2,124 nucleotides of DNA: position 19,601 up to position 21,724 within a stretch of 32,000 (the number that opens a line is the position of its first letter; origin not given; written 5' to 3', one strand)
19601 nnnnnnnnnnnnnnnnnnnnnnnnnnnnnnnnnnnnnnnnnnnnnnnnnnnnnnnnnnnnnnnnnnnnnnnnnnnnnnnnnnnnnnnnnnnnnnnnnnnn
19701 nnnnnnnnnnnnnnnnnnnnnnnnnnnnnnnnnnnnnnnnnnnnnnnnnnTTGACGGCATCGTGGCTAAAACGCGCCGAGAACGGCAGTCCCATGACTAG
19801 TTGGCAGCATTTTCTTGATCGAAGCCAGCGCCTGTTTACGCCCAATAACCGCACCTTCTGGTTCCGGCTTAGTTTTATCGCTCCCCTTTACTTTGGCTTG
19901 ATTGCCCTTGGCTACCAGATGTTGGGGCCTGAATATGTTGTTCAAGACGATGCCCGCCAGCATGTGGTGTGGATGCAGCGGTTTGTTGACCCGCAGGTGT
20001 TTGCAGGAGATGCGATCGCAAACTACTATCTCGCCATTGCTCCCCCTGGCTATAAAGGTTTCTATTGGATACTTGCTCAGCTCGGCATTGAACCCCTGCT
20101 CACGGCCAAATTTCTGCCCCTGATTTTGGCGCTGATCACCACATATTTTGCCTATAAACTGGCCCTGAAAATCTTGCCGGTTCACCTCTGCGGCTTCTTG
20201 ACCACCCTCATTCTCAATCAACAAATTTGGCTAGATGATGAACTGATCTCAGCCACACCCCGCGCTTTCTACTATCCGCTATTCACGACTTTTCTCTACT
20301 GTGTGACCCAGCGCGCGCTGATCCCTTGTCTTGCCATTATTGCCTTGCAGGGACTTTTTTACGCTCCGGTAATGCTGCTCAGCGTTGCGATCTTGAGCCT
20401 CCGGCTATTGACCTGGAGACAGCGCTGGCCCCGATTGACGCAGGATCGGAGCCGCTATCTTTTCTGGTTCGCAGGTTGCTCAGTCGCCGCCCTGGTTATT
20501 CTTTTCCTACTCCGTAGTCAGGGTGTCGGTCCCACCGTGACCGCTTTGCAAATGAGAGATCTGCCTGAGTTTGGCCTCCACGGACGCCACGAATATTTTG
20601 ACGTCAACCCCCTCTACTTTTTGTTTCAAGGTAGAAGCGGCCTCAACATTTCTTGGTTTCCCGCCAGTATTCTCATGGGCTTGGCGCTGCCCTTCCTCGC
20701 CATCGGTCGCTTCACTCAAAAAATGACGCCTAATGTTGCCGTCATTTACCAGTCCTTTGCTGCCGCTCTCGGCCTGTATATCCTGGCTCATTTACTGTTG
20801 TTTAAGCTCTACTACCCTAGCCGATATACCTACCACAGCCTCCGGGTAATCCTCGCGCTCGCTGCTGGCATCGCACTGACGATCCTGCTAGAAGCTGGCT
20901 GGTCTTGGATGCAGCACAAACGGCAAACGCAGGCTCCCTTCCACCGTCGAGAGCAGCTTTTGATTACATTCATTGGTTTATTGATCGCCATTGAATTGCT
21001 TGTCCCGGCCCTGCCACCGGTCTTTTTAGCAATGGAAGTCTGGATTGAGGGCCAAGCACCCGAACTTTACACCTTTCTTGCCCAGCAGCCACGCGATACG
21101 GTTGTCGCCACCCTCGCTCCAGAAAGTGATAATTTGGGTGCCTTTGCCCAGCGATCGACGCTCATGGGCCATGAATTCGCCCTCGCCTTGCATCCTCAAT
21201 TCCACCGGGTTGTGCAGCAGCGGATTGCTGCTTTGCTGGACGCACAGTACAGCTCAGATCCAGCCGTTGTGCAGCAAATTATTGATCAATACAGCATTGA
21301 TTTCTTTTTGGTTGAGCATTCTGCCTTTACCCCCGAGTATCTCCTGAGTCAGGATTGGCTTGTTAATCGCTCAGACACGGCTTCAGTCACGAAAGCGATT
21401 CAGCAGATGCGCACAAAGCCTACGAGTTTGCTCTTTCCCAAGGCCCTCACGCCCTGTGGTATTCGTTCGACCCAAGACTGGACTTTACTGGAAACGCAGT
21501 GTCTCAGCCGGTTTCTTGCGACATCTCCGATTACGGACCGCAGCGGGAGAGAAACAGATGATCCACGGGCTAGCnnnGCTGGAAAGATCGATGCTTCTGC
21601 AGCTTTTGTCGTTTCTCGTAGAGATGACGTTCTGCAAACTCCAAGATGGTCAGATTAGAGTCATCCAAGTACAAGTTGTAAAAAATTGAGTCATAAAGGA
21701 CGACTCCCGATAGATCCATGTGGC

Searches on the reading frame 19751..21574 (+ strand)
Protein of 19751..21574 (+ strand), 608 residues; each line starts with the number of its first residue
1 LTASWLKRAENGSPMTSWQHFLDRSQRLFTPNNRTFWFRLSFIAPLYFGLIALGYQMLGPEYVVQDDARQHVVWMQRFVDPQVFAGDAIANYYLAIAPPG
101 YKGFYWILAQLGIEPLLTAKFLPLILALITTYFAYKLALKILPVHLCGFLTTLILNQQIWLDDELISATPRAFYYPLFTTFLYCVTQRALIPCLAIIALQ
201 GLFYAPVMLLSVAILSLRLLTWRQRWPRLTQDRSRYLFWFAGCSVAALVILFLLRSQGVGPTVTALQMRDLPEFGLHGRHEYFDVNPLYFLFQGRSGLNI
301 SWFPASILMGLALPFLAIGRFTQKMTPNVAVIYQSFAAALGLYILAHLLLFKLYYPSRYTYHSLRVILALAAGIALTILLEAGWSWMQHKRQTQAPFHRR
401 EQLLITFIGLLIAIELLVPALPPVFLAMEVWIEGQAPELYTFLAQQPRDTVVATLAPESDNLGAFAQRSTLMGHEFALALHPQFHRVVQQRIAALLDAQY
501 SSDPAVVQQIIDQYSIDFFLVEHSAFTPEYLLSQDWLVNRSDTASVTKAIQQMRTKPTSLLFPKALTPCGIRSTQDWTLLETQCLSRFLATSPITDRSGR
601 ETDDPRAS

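Call 3: search_protein_families(library=pfam, proteins=[window:19751-21574:+], max_evalue=0.01)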
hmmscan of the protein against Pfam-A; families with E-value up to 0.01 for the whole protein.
window:19751-21574:+ (608 aa): 0 families

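Call 4: search_protein_families(library=ncbifam, proteins=[window:19751-21574:+], max_evalue=0.01)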
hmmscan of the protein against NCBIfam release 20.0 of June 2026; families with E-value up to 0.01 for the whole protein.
window:19751-21574:+ (608 aa): 0 families

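Call 32: search_solved_structures(query=window:19751-21574:+, max_evalue=1)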
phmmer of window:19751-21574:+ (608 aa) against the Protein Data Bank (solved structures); distinct sequences matched with E-value up to 1: 1.
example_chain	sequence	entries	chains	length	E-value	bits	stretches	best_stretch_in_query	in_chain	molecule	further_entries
3kwk_A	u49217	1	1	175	0.21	13.2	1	212-266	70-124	Putative NADH dehydrogenase/NAD(P)H nitroreductase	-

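Call 33: find_homologous_proteins(query=window:19835-21574:+, max_evalue=0.00001)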
Query window:19835-21574:+ (580 aa): 794 proteins with E <= 0.00001 among 8000 candidates; the best 120 are listed.
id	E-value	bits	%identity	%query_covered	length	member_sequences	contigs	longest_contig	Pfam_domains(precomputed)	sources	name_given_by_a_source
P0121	0.0e+0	1306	100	100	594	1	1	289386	-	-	-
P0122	0.0e+0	1023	81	98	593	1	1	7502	-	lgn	-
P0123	4.2e-275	932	72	97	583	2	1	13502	-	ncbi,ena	-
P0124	6.1e-235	799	64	96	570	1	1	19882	-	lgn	-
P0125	1.6e-227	775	61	96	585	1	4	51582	-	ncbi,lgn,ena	ncbi:MAG: hypothetical protein ACFCU8_20665 [Thermosynechococcaceae cyanobacterium]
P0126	8.2e-225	766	59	97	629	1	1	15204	-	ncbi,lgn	-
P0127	9.3e-218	743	60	96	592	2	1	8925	-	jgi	jgi:hypothetical protein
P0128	1.4e-176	607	51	95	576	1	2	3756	-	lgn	-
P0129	1.1e-173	597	49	96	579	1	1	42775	-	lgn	-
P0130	1.2e-171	590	51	95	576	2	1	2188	-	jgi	jgi:hypothetical protein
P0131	2.1e-170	586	49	96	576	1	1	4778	-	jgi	jgi:hypothetical protein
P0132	2.8e-169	582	48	95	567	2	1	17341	-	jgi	jgi:hypothetical protein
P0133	1.7e-168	580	49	95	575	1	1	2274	-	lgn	-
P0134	2.3e-166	573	47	95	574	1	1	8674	-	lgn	-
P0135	5.3e-166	572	49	96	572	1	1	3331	-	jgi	jgi:hypothetical protein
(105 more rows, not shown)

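Call 49: predict_structure(alignment_id=A1)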
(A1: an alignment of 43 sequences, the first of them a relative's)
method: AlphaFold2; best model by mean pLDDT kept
length: 594 residues; sequences in the alignment: 43
mean_pLDDT: 86.7   pTM: 0.86
mean pLDDT of the five models: 86.7, 85.4, 85.2, 84.5, 80.8
residues with pLDDT >= 90: 319; 70-90: 217; 50-70: 42; < 50: 16
segments of 3 or more residues with pLDDT < 50: 1-4, 582-587, 592-594
pLDDT, mean of each block of 10 residues (from residue 1): 49 69 94 92 86 86 89 88 91 94 91 97 96 95 83 80 97 97 96 94 89 91 97 94 72 84 76 78 74 91 79 94 92 66 73 95 91 89 89 87 82 83 93 94 90 88 76 91 94 96 96 93 86 93 89 95 96 85 49 48
secondary structure, 60 per line:
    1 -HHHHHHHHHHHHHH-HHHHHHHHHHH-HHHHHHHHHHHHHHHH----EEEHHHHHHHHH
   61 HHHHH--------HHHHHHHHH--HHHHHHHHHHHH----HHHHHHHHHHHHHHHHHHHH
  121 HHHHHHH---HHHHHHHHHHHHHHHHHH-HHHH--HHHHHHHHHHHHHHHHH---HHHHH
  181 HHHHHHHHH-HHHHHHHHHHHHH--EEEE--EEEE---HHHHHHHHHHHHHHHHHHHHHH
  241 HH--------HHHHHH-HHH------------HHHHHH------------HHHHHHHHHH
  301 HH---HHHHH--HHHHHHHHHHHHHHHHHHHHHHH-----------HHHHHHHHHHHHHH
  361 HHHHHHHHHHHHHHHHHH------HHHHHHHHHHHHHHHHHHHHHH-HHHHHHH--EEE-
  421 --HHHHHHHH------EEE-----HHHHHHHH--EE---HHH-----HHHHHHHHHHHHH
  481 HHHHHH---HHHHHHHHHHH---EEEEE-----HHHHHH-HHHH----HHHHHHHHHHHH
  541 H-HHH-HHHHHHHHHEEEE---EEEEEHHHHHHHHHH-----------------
elements in order: H2-15 H17-27 H29-44 E49-51 H52-65 H74-82 H85-96 H101-127 H131-148 H150-153 H156-172 H176-189 H191-203 E206-209 E212-215 H219-242 H251-256 H273-278 H291-302 H306-310 H313-335 H347-378 H385-406 H408-414 E417-419 H423-430 E437-439 H445-452 H468-486 H490-500 E504-508 H514-519 H521-524 H529-541 H547-555 E556-559 E563-567 H568-577

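Call 53: fold_search(model_id=the predicted structure, library=pdb)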
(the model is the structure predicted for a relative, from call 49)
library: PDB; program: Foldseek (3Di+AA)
matches with E <= 10: 335; with E <= 0.001: 25
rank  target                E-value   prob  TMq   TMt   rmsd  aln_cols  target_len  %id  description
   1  8age_A                1.2e-07  1.00  0.47  0.44  10.8       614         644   12  Structure of yeast oligosaccharylransferase complex with acceptor peptide bound (released 2022-12-07)
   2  9n9j_I                1.5e-07  1.00  0.54  0.47  12.0       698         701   13  Structure of a GRP94 folding intermediate engaged with a CCDC134- and FKBP11-bound secretory translocon (released 2025-11-19)
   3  8agb_A                1.5e-07  1.00  0.48  0.45  12.2       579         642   12  Structure of yeast oligosaccharylransferase complex with lipid-linked oligosaccharide bound (released 2022-12-07)
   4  7oci_F                1.5e-07  1.00  0.47  0.44  12.6       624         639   13  Cryo-EM structure of yeast Ost6p containing oligosaccharyltransferase complex (released 2022-02-16)
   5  7e9s_A                1.6e-07  1.00  0.49  0.36  12.5       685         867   12  Archaeal oligosaccharyltransferase AglB from Archaeoglobus fulgidus in complex with an inhibitory peptide and a dolich (released 2021-09-08)
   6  6s7t_A                3.5e-07  1.00  0.43  0.37  11.1       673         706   14  Cryo-EM structure of human oligosaccharyltransferase complex OST-B (released 2019-12-18)
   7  3wak                  4.3e-07  1.00  0.48  0.35  12.6       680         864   11  Crystal structure of the Archaeoglobus fulgidus oligosaccharyltransferase (O29867_ARCFU) in the apo form (released 2013-10-30)
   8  8b6l_I                4.5e-07  1.00  0.42  0.38  17.6       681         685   12  Subtomogram average of the human Sec61-TRAP-OSTA-translocon (released 2022-12-07)
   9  6ezn_F                9.9e-07  1.00  0.44  0.41  12.5       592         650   13  Cryo-EM structure of the yeast oligosaccharyltransferase (OST) complex (released 2018-01-17)
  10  5gmy_A                1.0e-06  1.00  0.46  0.34  11.2       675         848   11  Crystal structure of the Archaeoglobus fulgidus oligosaccharyltransferase (O29867_ARCFU) tethered with an acceptor pep (released 2017-02-01)
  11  6c26_A                1.7e-06  1.00  0.47  0.44  12.5       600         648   13  The Cryo-EM structure of a eukaryotic oligosaccharyl transferase complex (released 2018-01-31)
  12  8agc_A                1.9e-06  1.00  0.44  0.39   9.9       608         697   13  Structure of yeast oligosaccharylransferase complex with lipid-linked oligosaccharide and non-acceptor peptide bound (released 2022-12-07)
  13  3waj                  2.7e-06  1.00  0.45  0.36  12.4       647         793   11  Crystal structure of the Archaeoglobus fulgidus oligosaccharyltransferase (O29867_ARCFU) complex with Zn and sulfate (released 2013-10-30)
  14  8pn9_A                3.5e-06  1.00  0.49  0.45  11.8       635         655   12  Structure of human oligosaccharyltransferase OST-A complex bound to NGI-1 (released 2024-05-08)
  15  3rce_A                4.7e-06  1.00  0.42  0.38  11.1       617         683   10  Bacterial oligosaccharyltransferase PglB (released 2011-06-15)
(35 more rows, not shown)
